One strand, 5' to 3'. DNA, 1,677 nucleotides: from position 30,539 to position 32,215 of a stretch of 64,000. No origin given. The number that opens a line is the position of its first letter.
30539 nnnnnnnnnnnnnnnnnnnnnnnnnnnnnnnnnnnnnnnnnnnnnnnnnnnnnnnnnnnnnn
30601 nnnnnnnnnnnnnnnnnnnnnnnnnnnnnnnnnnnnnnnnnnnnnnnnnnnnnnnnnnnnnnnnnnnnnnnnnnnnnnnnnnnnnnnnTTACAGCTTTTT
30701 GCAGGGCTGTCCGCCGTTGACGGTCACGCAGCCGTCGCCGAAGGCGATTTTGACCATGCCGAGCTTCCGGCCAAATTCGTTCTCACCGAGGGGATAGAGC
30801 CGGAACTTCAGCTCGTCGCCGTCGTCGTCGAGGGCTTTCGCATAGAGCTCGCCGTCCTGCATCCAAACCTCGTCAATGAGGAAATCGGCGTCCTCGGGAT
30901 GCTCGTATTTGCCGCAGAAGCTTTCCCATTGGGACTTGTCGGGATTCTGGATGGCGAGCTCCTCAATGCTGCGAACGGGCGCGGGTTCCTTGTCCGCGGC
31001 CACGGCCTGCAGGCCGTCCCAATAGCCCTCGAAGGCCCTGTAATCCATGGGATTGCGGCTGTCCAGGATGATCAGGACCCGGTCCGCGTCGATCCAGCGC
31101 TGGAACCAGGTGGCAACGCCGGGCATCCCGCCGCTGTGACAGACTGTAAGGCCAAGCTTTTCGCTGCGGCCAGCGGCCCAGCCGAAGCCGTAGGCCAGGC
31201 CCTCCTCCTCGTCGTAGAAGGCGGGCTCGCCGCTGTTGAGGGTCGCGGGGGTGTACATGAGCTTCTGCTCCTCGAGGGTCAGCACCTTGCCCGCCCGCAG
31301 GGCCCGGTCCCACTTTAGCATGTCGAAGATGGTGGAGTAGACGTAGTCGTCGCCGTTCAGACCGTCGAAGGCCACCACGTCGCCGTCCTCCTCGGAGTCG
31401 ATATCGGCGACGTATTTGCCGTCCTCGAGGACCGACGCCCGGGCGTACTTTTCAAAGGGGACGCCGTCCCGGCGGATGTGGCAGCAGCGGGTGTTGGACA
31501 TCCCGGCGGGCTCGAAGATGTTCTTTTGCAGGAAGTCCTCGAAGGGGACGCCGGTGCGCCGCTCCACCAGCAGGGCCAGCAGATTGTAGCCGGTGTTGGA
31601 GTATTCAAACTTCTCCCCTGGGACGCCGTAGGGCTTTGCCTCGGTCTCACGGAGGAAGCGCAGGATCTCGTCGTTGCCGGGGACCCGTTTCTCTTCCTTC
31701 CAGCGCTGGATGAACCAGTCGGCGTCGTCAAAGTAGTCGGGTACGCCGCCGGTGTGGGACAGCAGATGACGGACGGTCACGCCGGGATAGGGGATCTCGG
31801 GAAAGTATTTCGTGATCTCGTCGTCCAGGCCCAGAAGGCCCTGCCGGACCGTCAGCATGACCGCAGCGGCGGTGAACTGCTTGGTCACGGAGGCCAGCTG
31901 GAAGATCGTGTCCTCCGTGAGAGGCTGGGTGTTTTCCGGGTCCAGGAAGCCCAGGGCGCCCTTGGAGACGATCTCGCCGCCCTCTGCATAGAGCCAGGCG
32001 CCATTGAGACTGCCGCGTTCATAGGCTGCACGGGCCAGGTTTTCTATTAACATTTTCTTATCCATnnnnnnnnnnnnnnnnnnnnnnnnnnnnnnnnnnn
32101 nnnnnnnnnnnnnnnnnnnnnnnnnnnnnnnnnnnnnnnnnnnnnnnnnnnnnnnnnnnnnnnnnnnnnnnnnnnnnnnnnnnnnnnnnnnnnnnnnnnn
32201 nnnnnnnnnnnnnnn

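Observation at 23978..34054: Co-directional 8-gene operon made only of GNAT domains (6), beta-lactamase-fold serine hydrolases (3) and a TldD/PmbA protease pair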

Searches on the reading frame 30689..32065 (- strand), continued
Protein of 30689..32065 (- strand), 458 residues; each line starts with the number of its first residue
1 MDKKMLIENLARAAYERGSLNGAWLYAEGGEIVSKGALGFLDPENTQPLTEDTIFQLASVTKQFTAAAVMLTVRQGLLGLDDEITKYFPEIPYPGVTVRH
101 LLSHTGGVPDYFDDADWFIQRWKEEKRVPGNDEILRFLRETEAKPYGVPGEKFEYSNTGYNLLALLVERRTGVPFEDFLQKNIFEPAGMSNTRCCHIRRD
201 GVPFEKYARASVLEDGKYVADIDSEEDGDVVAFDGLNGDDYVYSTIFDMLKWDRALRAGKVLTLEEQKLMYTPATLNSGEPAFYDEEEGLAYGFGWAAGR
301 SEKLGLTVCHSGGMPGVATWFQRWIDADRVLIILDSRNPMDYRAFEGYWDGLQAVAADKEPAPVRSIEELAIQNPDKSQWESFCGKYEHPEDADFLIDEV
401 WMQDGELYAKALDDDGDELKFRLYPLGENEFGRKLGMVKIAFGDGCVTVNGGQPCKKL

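Call 94: find_encoding_contigs(protein=P0324, flank=9000, max_places=1)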
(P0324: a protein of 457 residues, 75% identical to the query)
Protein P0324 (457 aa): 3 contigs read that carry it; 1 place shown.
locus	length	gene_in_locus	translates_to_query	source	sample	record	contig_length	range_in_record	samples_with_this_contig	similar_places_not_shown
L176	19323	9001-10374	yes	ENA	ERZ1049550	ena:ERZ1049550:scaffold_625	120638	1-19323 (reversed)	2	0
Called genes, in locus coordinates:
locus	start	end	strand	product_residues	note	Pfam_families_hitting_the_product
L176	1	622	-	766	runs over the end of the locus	-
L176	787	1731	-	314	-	PF13350:Y_phosphatase3, PF22784:PTP-SAK (faint)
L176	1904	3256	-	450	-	PF04389:Peptidase_M28 (weak), PF01546:Peptidase_M20, PF07687:M20_dimer (faint)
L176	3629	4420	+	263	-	PF01182:Glucosamine_iso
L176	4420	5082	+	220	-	PF00132:Hexapep (faint), PF25084:LbH_EIF2B, PF25087:GMPPB_C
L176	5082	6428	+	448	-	PF02878:PGM_PMM_I, PF02879:PGM_PMM_II, PF02880:PGM_PMM_III, PF00408:PGM_PMM_IV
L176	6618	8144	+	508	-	PF00117:GATase, PF07722:Peptidase_C26 (weak), PF02540:NAD_synthase (weak), PF00958:GMP_synt_C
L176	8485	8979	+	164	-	PF13302:Acetyltransf_3, PF00583:Acetyltransf_1, PF13673:Acetyltransf_10 (weak), PF13508:Acetyltransf_7, PF08445:FR47 (weak)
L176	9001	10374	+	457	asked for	PF00144:Beta-lactamase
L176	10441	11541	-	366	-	-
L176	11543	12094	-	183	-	PF04542:Sigma70_r2, PF08281:Sigma70_r4_2, PF04545:Sigma70_r4 (weak)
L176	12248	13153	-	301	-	PF00403:HMA, PF13386:DsbD_2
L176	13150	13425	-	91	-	PF00403:HMA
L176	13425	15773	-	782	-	PF00403:HMA, PF00122:E1-E2_ATPase, PF00702:Hydrolase, PF12710:HAD (weak)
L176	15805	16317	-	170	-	-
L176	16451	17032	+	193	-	PF00440:TetR_N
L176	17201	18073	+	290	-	PF01545:Cation_efflux, PF16916:ZT_dimer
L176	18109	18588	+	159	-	PF02870:Methyltransf_1N, PF01035:DNA_binding_1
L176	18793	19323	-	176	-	?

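Call 95: find_encoding_contigs(protein=P0356, flank=9000, max_places=1)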
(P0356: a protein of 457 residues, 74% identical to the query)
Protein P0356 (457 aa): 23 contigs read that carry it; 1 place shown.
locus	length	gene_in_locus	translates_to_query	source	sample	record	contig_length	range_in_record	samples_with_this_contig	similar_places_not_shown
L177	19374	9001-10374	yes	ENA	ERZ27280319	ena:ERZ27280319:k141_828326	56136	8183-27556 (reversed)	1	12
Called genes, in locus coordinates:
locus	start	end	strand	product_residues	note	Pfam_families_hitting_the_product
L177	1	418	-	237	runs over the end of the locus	-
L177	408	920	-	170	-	-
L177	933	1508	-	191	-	-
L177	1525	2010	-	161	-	PF05565:Sipho_Gp157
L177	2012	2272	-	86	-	-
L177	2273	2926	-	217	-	-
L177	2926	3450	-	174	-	-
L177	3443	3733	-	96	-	-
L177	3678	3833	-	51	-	-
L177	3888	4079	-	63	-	PF01381:HTH_3 (weak)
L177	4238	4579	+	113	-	PF13560:HTH_31, PF01381:HTH_3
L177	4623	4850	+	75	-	-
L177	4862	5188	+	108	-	PF01381:HTH_3, PF13560:HTH_31 (weak)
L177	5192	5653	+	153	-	PF20403:DUF6693, PF05987:DUF898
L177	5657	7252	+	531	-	PF00239:Resolvase, PF07508:Recombinase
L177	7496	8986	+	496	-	PF13302:Acetyltransf_3, PF00583:Acetyltransf_1, PF13420:Acetyltransf_4 (weak), PF13508:Acetyltransf_7, PF00144:Beta-lactamase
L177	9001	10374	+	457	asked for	PF00144:Beta-lactamase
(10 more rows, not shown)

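Call 101: search_protein_families(library=padloc, proteins=[window:30689-32065:-], max_evalue=0.001)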
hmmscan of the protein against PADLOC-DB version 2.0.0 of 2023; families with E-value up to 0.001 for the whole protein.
window:30689-32065:- (458 aa): 0 families

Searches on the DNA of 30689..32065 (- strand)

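Call 96: search_with_rna_model(model_id=R1, sources=[L175, L176, L177], max_evalue=0.01)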
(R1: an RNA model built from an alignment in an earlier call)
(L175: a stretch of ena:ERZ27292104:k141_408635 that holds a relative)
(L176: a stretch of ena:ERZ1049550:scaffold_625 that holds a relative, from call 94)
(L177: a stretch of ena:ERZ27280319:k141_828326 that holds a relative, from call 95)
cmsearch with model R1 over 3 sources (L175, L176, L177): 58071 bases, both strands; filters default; matches with E-value up to 0.01: 4.
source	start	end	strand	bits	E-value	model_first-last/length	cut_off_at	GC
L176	8265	8452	+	191.9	7.1e-43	1-189/189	no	0.5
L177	7243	7426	+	189.2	3e-42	1-189/189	no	0.49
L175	6930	7114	+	140.2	5.4e-31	1-189/189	no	0.56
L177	7235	7369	-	17.9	0.0068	41-189/189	no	0.43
